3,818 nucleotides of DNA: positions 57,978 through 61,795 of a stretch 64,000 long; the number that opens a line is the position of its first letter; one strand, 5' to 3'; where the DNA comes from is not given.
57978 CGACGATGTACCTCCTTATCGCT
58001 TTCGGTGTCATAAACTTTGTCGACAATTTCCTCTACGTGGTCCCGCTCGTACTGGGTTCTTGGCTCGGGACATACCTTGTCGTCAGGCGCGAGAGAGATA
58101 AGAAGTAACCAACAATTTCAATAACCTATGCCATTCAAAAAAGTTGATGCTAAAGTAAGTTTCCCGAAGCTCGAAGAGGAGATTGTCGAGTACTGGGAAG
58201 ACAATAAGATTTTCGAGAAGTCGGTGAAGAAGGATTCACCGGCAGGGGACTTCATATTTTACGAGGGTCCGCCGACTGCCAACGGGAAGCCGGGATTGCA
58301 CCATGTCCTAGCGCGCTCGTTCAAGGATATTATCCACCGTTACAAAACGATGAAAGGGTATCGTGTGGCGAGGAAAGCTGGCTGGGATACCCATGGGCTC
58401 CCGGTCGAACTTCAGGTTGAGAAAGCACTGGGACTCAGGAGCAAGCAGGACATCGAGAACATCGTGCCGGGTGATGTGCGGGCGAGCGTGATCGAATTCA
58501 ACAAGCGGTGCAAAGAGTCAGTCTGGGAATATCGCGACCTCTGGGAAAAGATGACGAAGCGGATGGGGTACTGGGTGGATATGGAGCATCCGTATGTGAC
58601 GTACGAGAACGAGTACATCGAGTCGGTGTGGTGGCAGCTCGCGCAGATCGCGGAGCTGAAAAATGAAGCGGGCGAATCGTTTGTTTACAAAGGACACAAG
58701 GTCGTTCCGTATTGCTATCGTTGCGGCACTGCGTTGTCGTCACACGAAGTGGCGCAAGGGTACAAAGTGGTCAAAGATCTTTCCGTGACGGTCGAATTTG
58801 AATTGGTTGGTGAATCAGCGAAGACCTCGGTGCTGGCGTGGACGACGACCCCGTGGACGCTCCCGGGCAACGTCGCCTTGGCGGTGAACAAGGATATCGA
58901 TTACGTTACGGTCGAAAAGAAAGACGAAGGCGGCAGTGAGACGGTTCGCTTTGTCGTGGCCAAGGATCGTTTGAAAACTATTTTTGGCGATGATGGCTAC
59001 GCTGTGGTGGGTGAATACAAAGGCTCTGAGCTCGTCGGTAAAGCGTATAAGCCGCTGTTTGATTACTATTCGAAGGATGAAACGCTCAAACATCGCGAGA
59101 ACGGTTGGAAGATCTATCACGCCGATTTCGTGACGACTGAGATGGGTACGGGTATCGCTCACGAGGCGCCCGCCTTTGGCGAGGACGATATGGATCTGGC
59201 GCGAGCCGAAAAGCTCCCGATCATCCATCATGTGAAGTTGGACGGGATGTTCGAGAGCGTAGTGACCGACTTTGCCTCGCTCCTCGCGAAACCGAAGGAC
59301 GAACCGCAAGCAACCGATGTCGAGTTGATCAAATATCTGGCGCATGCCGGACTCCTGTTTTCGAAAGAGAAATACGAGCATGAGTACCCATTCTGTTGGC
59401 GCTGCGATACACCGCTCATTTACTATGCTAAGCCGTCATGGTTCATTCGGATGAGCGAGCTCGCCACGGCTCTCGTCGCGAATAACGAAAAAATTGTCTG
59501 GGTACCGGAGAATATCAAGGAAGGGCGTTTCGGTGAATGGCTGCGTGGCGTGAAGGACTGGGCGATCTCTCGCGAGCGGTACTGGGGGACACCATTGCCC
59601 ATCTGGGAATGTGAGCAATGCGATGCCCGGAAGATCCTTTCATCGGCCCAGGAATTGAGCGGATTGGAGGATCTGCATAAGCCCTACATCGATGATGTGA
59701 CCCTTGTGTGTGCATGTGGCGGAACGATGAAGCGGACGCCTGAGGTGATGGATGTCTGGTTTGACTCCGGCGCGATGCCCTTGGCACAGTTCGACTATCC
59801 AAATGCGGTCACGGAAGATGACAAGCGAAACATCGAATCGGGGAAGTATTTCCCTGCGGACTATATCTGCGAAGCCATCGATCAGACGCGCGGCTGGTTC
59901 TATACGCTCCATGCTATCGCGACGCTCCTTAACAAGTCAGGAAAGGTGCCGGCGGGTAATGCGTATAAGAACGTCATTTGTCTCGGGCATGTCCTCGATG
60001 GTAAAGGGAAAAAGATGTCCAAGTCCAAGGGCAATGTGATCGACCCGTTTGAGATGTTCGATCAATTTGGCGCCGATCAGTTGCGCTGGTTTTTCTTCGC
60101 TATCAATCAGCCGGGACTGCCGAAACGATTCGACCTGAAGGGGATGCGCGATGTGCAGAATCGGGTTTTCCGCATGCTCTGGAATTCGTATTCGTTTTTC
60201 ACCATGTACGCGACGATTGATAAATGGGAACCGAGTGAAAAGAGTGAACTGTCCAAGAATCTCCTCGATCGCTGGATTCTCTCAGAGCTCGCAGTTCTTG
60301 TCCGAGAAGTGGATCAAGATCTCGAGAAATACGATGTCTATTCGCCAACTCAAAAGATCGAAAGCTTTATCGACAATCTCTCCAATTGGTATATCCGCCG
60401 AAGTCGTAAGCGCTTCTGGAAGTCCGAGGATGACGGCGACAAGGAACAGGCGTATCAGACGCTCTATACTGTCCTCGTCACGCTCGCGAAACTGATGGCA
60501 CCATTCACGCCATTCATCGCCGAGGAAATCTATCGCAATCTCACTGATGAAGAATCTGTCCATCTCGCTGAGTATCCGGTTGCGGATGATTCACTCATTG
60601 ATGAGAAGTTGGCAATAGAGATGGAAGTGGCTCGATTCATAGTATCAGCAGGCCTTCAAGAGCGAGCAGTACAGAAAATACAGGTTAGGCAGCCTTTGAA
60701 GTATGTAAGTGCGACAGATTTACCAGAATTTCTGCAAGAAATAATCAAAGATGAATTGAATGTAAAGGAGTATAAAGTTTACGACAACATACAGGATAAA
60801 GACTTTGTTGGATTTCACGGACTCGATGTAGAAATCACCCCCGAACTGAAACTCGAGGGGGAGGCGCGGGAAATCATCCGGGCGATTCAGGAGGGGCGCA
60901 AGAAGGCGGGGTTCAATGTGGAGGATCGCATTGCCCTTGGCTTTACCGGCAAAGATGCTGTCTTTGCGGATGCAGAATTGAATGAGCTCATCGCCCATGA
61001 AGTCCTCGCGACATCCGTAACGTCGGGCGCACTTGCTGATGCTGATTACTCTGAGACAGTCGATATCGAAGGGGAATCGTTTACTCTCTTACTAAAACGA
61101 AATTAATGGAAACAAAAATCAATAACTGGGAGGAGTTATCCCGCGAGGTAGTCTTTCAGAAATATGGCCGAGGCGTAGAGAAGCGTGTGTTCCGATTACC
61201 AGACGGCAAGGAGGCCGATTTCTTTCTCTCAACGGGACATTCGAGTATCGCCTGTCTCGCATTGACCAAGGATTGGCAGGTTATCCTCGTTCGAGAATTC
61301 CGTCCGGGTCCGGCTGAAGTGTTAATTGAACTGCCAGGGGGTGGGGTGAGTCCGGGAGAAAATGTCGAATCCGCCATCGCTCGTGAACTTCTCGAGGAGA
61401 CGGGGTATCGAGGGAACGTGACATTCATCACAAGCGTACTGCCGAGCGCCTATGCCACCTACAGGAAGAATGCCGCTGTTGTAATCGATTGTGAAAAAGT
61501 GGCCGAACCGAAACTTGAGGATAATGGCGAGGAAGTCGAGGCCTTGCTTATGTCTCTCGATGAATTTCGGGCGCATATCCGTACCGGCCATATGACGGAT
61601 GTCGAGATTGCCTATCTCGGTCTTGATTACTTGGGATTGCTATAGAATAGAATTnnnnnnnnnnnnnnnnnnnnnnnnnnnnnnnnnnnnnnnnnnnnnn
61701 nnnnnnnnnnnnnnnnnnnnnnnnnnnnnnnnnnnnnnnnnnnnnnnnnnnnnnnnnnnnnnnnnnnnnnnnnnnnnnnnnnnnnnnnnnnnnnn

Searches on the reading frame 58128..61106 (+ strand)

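Call 77: search_protein_families(library=pfam, proteins=[window:58128-61106:+], max_evalue=0.0001)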
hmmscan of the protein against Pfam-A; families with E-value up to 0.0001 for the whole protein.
window:58128-61106:+ (992 aa): 4 families
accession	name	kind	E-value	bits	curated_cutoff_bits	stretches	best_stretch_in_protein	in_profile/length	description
PF00133.28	tRNA-synt_1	-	2.6e-108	362.9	22.7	1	19-657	2-403/414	tRNA synthetases class I (I, L, M and V)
PF08264.19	Anticodon_1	-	6.3e-35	120.7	25.1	1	714-858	1-145/148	Anticodon-binding domain of tRNA ligase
PF19302.4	DUF5915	-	1.5e-18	67.5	27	1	898-991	103-194/195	Domain of unknown function (DUF5915)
PF09334.17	tRNA-synt_1g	-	3.7e-18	65.9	20.1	1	580-669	284-367/391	tRNA synthetases class I (M)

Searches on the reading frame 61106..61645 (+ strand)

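Call 77: search_protein_families(library=pfam, proteins=[window:61106-61645:+], max_evalue=0.0001)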
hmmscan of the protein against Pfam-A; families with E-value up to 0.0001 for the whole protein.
window:61106-61645:+ (179 aa): 1 family
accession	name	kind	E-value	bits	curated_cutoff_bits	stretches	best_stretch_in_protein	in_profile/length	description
PF00293.34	NUDIX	-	1.8e-16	60.8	21.1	1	45-155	3-122/134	NUDIX domain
